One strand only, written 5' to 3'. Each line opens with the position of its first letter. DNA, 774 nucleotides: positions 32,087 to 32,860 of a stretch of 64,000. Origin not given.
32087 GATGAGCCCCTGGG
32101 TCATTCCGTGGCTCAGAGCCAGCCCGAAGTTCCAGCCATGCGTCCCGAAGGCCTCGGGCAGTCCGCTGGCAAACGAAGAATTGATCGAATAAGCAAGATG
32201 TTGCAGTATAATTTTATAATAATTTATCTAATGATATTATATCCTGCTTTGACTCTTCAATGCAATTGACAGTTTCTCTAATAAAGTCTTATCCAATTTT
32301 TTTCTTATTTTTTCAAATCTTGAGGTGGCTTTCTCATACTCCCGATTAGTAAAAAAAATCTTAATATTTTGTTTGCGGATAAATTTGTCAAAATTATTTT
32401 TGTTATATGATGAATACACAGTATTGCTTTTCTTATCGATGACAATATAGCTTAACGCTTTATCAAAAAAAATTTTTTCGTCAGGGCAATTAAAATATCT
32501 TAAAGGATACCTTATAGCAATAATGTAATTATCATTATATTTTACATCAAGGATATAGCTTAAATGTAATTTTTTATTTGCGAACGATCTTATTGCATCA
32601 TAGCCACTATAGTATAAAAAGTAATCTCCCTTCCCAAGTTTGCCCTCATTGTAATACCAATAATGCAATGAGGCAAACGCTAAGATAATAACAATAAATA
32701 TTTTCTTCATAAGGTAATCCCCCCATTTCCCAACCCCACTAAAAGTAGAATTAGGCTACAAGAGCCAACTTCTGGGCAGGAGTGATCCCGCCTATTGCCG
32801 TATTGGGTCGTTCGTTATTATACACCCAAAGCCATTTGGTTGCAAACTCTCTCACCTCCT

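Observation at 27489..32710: Array of four toxin-CT/immunity cassettes plus two remnants: an orphan polymorphic-toxin locus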

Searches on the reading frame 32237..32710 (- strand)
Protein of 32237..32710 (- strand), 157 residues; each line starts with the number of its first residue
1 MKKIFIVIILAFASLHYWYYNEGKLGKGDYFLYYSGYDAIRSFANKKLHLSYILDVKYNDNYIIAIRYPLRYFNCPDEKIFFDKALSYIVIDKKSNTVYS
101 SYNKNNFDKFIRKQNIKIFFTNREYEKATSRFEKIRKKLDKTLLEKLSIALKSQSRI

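Call 5: search_protein_families(library=pfam, proteins=[window:32237-32710:-], max_evalue=1)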
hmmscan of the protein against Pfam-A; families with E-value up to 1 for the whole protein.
window:32237-32710:- (157 aa): 2 families
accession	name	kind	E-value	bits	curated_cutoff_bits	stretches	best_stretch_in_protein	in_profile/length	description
PF13162.11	DUF3997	-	1.6e-06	28.8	25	1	53-121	35-104/107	Protein of unknown function (DUF3997)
PF00884.28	Sulfatase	-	0.44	10.2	25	1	94-150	100-156/301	Sulfatase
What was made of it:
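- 32237..32710 (-): I0: lone small AT-rich gene (157 aa, DUF3997, hydrophobic N-terminus). Candidate immunity gene whose toxin partner is missing. Pfam DUF3997 at 28.8 bits, above the cutoff of 25 (call 5).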

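Call 22: search_protein_families(library=padloc, proteins=[window:32237-32710:-], max_evalue=0.1)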
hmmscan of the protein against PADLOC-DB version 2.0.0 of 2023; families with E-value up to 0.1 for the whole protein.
window:32237-32710:- (157 aa): 1 family
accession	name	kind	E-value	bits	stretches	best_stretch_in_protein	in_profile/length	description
PDLC03491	REase_II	-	0.0015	16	1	86-156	5-75/262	Type II restriction enzyme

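Call 23: search_protein_families(library=ncbifam, proteins=[window:32237-32710:-], max_evalue=0.1)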
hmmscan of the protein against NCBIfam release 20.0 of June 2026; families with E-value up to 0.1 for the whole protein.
window:32237-32710:- (157 aa): 1 family
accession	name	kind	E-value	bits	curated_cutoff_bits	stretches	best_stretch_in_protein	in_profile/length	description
TIGR00099.1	Cof-subfamily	subfamily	0.022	14.3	137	1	30-149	57-172/256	Cof-type HAD-IIB family hydrolase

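Call 56: find_encoding_contigs(protein=window:32237-32710:-, flank=10000, max_places=6)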
Protein window:32237-32710:- (157 aa): 3 contigs read that carry it; 3 places shown.
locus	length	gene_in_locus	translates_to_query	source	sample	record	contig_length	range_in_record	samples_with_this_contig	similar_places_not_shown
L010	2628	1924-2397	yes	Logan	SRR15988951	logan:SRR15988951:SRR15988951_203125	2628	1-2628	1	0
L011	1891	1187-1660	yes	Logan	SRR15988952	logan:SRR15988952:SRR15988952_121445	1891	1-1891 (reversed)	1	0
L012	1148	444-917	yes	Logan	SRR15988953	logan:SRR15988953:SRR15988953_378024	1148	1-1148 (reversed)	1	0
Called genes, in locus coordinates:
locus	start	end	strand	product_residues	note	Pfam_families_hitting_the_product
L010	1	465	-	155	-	?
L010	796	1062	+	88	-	PF01527:HTH_Tnp_1, PF13384:HTH_23 (weak), PF13518:HTH_28 (weak)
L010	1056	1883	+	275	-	PF00665:rve, PF13683:rve_3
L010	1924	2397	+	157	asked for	PF13162:DUF3997 (weak)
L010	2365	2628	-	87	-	?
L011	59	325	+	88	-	PF01527:HTH_Tnp_1, PF13384:HTH_23 (weak), PF13518:HTH_28 (weak)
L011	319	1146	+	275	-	PF00665:rve, PF13683:rve_3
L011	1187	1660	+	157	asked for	PF13162:DUF3997 (weak)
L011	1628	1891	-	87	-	?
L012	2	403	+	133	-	?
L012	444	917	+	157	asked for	PF13162:DUF3997 (weak)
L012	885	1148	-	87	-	?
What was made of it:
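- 32237..32710 (-): The same IS/I0 junction occurs in three other read sets (call 56).
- Tried and rejected: Logan contigs of the same organism break at the repeat (call 56).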
